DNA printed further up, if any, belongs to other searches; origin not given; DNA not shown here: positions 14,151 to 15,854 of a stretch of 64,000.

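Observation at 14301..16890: Terminal thioester reductase domain immediately followed by a class-III aminotransferase: predicted aldehyde release and transamination to an amine terminus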

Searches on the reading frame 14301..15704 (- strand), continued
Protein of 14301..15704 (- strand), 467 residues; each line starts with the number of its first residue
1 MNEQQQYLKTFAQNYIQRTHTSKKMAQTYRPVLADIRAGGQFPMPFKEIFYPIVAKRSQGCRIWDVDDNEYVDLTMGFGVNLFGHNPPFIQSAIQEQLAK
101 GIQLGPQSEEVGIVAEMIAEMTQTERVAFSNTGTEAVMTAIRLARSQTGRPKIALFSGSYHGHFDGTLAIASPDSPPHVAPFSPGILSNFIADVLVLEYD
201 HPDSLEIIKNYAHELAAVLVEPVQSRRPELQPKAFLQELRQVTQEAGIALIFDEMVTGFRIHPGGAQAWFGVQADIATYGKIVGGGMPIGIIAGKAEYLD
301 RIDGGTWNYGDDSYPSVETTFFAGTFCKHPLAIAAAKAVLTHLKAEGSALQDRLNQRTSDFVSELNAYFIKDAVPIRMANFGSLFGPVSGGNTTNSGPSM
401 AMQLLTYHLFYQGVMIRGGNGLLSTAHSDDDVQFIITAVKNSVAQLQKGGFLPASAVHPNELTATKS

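Call 57: get_annotated_region(hit=H2, flank=12000)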
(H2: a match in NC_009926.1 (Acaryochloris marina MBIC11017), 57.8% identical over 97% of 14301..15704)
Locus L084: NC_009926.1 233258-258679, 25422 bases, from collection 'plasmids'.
description: Acaryochloris marina MBIC11017 plasmid pREB1, complete sequence
organism: Acaryochloris marina MBIC11017 (NCBI taxid 329726)
taxonomy: Bacteria; Cyanobacteriota; Cyanophyceae; Acaryochloridales; Acaryochloridaceae; Acaryochloris; Acaryochloris marina; Acaryochloris marina MBIC11017
host: -; source: -; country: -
typing (MOB-suite, as given by PLSDB): conjugative; replicon rep_cluster_1522; relaxase MOBF; mating-pair formation MPF_T
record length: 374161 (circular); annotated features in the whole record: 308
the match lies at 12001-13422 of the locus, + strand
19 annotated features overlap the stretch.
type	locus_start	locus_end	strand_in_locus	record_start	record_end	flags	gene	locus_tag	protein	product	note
CDS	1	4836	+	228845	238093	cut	-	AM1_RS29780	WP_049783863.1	non-ribosomal peptide synthetase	-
CDS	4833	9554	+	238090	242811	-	-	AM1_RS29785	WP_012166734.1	non-ribosomal peptide synthetase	-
CDS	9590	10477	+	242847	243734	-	-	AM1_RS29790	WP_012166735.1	class I SAM-dependent methyltransferase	-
CDS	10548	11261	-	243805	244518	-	-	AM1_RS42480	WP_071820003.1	transposase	-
CDS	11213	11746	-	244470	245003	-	-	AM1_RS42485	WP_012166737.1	transposase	-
CDS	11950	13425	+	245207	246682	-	-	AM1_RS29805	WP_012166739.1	aspartate aminotransferase family protein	-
CDS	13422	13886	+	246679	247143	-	-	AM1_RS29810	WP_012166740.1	hypothetical protein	-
CDS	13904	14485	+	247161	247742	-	-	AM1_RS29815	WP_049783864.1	hypothetical protein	-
CDS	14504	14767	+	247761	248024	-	-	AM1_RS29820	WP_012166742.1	acyl carrier protein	-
CDS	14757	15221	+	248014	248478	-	-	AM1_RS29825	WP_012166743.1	4'-phosphopantetheinyl transferase superfamily protein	-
CDS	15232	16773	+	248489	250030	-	-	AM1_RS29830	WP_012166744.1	benzoate-CoA ligase family protein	-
CDS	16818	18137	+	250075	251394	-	-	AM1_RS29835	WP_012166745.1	chorismate-binding protein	-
CDS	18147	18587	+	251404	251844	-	-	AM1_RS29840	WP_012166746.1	4'-phosphopantetheinyl transferase superfamily protein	-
CDS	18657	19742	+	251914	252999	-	-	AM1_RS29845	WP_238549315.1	sucrase ferredoxin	-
CDS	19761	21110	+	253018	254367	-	-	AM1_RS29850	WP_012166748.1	MFS transporter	GO:0055085 - transmembrane transport [Evidence IEA]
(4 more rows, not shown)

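Call 65: find_homologous_proteins(query=L014:9920-11371:+, max_evalue=1e-100)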
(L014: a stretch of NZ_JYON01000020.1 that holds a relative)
Query L014:9920-11371:+ (483 aa): 1460 proteins with E <= 1e-100 among 8000 candidates; the best 120 are listed.
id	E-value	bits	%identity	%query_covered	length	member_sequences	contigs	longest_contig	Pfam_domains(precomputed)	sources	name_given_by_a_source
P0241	0.0e+0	1066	100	98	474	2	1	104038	PF00202.28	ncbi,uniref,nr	ncbi:polyketide synthase [Aliterella atlantica CENA595]|uniref:Polyketide synthase n=1 Tax=Aliterell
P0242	6.9e-280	947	86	100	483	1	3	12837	PF00202.28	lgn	-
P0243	5.1e-278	940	87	100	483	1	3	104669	PF00202.28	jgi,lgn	jgi:glutamate-1-semialdehyde 2,1-aminomutase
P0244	3.4e-277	938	85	100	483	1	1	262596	PF00202.28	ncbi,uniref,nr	ncbi:aminotransferase class III-fold pyridoxal phosphate-dependent enzyme [Nostoc sp. XA010]|uniref:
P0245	1.7e-276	935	84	100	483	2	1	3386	PF00202.28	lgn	-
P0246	5.8e-276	934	85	100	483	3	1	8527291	PF00202.28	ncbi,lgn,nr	ncbi:aminotransferase class-III [Calothrix brevissima NIES-22]|nr:aminotransferase class-III [Caloth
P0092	7.0e-276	933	86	100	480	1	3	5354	PF00202.28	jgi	jgi:glutamate-1-semialdehyde 2,1-aminomutase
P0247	7.4e-270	914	84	100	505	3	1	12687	PF00202.28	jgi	jgi:glutamate-1-semialdehyde 2,1-aminomutase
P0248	2.2e-266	902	84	98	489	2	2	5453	PF00202.28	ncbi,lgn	-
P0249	6.8e-266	901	83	100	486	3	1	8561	PF00202.28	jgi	jgi:glutamate-1-semialdehyde 2,1-aminomutase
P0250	3.9e-264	895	83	99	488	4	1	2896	PF00202.28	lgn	-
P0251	6.6e-263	891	82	99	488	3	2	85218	PF00202.28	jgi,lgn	-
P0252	4.3e-260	881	82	98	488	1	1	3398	PF00202.28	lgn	-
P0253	4.3e-260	881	79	100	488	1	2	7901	PF00202.28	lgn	-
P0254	2.8e-254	862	81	96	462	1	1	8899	PF00202.28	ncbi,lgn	-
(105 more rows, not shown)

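Call 66: find_encoding_contigs(protein=P0122, flank=6000, max_places=1)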
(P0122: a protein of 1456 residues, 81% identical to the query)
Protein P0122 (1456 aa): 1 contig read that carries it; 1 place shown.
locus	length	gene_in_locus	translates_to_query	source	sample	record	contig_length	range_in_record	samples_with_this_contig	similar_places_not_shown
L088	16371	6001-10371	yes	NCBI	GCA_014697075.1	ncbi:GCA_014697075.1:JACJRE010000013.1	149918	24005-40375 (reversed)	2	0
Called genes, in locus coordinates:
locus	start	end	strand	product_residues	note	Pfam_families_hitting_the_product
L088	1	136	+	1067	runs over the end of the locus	PF00668:Condensation, PF00501:AMP-binding, PF13193:AMP-binding_C, PF00550:PP-binding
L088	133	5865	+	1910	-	PF00668:Condensation, PF00501:AMP-binding, PF13193:AMP-binding_C, PF00550:PP-binding, PF00668:Condensation, PF02668:TauD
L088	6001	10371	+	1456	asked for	PF00668:Condensation, PF00501:AMP-binding, PF13193:AMP-binding_C, PF00550:PP-binding, PF01073:3Beta_HSD, PF01370:Epimerase, PF02719:Polysacc_synt_2 (weak), PF07993:NAD_binding_4, +1 more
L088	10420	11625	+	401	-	PF00248:Aldo_ket_red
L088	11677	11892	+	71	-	PF03621:MbtH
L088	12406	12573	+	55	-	PF04485:NblA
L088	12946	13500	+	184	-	PF00502:Phycobilisome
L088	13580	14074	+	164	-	PF00502:Phycobilisome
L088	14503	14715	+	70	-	-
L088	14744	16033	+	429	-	PF13646:HEAT_2, PF03130:HEAT_PBS (weak)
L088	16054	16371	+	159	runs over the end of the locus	PF00583:Acetyltransf_1, PF13673:Acetyltransf_10, PF13508:Acetyltransf_7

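Call 67: find_encoding_contigs(protein=P0135, flank=6000, max_places=1)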
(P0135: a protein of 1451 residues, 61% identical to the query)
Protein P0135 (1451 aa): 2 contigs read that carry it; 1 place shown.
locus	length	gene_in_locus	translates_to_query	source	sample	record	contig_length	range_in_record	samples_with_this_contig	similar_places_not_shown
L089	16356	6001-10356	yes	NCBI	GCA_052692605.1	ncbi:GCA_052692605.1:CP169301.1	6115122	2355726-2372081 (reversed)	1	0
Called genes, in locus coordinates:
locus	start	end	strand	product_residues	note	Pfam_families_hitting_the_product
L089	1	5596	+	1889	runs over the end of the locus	PF00668:Condensation, PF00501:AMP-binding, PF13193:AMP-binding_C, PF00550:PP-binding, PF00668:Condensation, PF02668:TauD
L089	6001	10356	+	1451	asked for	PF00668:Condensation, PF00501:AMP-binding, PF13193:AMP-binding_C, PF00550:PP-binding, PF01073:3Beta_HSD, PF01370:Epimerase, PF02719:Polysacc_synt_2 (weak), PF07993:NAD_binding_4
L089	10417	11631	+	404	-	PF00248:Aldo_ket_red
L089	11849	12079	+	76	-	PF03621:MbtH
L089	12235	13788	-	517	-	PF00999:Na_H_Exchanger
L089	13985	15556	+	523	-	PF00999:Na_H_Exchanger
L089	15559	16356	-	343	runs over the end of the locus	PF01594:AI-2E_transport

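Call 68: find_encoding_contigs(protein=P0206, flank=6000, max_places=1)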
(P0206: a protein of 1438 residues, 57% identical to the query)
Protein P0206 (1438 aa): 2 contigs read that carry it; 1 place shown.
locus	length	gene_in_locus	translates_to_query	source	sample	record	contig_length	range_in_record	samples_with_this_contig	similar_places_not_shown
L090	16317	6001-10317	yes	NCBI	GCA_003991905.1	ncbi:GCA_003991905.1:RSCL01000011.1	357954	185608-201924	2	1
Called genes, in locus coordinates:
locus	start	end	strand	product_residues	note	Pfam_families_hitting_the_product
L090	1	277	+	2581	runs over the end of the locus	PF00668:Condensation, PF00501:AMP-binding, PF13193:AMP-binding_C, PF00550:PP-binding, PF00668:Condensation, PF00501:AMP-binding, PF13193:AMP-binding_C, PF00550:PP-binding, +1 more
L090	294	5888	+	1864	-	PF00668:Condensation, PF00501:AMP-binding, PF13193:AMP-binding_C, PF00550:PP-binding, PF00668:Condensation, PF02668:TauD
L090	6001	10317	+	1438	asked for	PF00668:Condensation, PF00501:AMP-binding, PF13193:AMP-binding_C, PF00550:PP-binding, PF01370:Epimerase, PF02719:Polysacc_synt_2 (weak), PF07993:NAD_binding_4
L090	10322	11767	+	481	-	PF00202:Aminotran_3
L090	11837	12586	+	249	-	PF13489:Methyltransf_23, PF01209:Ubie_methyltran (faint), PF13649:Methyltransf_25, PF13847:Methyltransf_31, PF08241:Methyltransf_11, PF08242:Methyltransf_12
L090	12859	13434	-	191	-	PF13424:TPR_12 (weak), PF13371:TPR_9 (weak), PF13414:TPR_11, PF13432:TPR_16, PF14559:TPR_19, PF13424:TPR_12 (weak), PF00515:TPR_1 (weak), PF13414:TPR_11, +13 more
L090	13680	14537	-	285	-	PF13489:Methyltransf_23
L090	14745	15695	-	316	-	PF03151:TPT (faint), PF00892:EamA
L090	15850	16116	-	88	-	-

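Call 69: find_encoding_contigs(protein=P0127, flank=6000, max_places=1)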
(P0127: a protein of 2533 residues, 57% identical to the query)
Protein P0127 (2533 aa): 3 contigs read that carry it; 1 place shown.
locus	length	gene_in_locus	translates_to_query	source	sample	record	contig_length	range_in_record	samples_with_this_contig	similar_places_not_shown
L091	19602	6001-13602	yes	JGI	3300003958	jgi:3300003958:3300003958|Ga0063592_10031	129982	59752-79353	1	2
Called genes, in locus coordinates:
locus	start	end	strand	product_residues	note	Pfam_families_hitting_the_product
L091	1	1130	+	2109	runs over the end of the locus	PF00668:Condensation, PF00501:AMP-binding, PF13193:AMP-binding_C, PF00550:PP-binding, PF00668:Condensation, PF00501:AMP-binding, PF13193:AMP-binding_C, PF00550:PP-binding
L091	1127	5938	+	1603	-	PF18563:TubC_N, PF00668:Condensation, PF00501:AMP-binding, PF13193:AMP-binding_C, PF00550:PP-binding, PF00668:Condensation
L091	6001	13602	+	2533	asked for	PF00668:Condensation, PF00501:AMP-binding, PF13193:AMP-binding_C, PF00550:PP-binding, PF00668:Condensation, PF00501:AMP-binding, PF13193:AMP-binding_C, PF00550:PP-binding, +4 more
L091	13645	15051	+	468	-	PF00202:Aminotran_3, PF00155:Aminotran_1_2 (weak)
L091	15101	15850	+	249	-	PF13489:Methyltransf_23, PF01728:FtsJ (weak), PF13847:Methyltransf_31, PF08241:Methyltransf_11, PF08242:Methyltransf_12, PF13649:Methyltransf_25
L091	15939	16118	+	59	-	PF03621:MbtH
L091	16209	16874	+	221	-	PF00005:ABC_tran, PF02463:SMC_N (faint), PF13191:AAA_16 (faint), PF13304:AAA_21 (faint)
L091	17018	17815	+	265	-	PF03649:UPF0014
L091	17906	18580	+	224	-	-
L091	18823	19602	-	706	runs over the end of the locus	PF01804:Penicil_amidase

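Call 70: find_encoding_contigs(protein=P0161, flank=6000, max_places=1)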
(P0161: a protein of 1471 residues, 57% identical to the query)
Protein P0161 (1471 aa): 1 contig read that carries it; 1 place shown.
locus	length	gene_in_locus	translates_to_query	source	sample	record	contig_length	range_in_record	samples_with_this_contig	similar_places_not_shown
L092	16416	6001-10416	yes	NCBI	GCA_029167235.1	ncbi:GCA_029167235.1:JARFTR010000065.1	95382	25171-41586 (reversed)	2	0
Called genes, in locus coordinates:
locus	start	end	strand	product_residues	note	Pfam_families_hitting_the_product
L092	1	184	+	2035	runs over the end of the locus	PF00109:ketoacyl-synt, PF02801:Ketoacyl-synt_C, PF16197:KAsynt_C_assoc, PF22336:RhiE-like_linker, PF22621:CurL-like_PKS_C, PF00698:Acyl_transf_1, PF21394:Beta-ketacyl_N, PF08659:KR, +5 more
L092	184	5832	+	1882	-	PF00668:Condensation, PF16911:PapA_C (faint), PF00501:AMP-binding, PF13193:AMP-binding_C, PF00550:PP-binding, PF00668:Condensation, PF02668:TauD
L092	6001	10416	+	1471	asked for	PF00668:Condensation, PF00501:AMP-binding, PF13193:AMP-binding_C, PF00550:PP-binding, PF01073:3Beta_HSD (weak), PF01370:Epimerase, PF07993:NAD_binding_4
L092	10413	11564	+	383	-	PF00248:Aldo_ket_red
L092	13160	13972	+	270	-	PF00005:ABC_tran, PF13304:AAA_21 (faint), PF12399:BCA_ABC_TP_C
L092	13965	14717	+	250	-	PF00005:ABC_tran, PF13304:AAA_21 (weak)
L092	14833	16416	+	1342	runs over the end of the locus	PF02514:CobN-Mg_chel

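Call 71: find_encoding_contigs(protein=P0194, flank=6000, max_places=1)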
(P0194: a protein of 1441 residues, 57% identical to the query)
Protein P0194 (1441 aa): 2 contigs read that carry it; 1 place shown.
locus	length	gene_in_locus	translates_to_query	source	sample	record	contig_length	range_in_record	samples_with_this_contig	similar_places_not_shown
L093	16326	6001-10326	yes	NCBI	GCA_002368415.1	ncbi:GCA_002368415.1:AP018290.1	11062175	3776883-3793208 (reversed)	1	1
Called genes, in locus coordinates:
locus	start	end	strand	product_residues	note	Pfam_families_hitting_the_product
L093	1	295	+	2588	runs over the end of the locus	PF00668:Condensation, PF00501:AMP-binding, PF13193:AMP-binding_C, PF00550:PP-binding, PF00668:Condensation, PF00501:AMP-binding, PF13193:AMP-binding_C, PF00550:PP-binding, +1 more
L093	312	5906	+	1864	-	PF00668:Condensation, PF00501:AMP-binding, PF13193:AMP-binding_C, PF00550:PP-binding, PF00668:Condensation, PF02668:TauD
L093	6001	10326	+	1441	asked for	PF00668:Condensation, PF00501:AMP-binding, PF13193:AMP-binding_C, PF00550:PP-binding, PF01073:3Beta_HSD (weak), PF01370:Epimerase, PF02719:Polysacc_synt_2 (weak), PF07993:NAD_binding_4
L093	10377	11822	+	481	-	PF00202:Aminotran_3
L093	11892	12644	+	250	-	PF13489:Methyltransf_23, PF13649:Methyltransf_25, PF13847:Methyltransf_31, PF08241:Methyltransf_11, PF08242:Methyltransf_12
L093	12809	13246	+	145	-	PF00975:Thioesterase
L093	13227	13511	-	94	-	-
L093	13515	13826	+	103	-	-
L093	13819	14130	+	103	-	PF05016:ParE_toxin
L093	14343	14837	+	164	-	PF22624:AASDHPPT_N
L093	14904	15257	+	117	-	-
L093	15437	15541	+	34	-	-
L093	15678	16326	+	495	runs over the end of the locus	PF00148:Oxidored_nitro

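Call 72: find_encoding_contigs(protein=P0216, flank=6000, max_places=1)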
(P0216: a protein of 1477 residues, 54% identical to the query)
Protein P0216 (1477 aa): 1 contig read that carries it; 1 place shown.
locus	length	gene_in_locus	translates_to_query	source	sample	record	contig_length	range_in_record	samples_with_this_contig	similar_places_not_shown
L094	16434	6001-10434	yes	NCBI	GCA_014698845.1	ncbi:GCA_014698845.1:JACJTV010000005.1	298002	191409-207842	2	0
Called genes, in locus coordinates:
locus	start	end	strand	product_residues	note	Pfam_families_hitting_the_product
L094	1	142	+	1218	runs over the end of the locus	PF00668:Condensation, PF00501:AMP-binding, PF13193:AMP-binding_C, PF00550:PP-binding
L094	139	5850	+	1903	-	PF00668:Condensation, PF00501:AMP-binding, PF13193:AMP-binding_C, PF00550:PP-binding, PF00668:Condensation, PF02668:TauD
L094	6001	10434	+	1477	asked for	PF00668:Condensation, PF00501:AMP-binding, PF13193:AMP-binding_C, PF00550:PP-binding, PF01073:3Beta_HSD, PF01370:Epimerase, PF02719:Polysacc_synt_2 (faint), PF07993:NAD_binding_4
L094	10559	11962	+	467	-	PF00202:Aminotran_3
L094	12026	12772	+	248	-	PF13489:Methyltransf_23, PF01209:Ubie_methyltran (weak), PF05175:MTS (weak), PF13649:Methyltransf_25, PF13847:Methyltransf_31, PF08241:Methyltransf_11, PF08242:Methyltransf_12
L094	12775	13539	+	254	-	PF00975:Thioesterase, PF12697:Abhydrolase_6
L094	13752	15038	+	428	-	PF00144:Beta-lactamase, PF13354:Beta-lactamase2 (faint)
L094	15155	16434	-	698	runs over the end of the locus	PF01804:Penicil_amidase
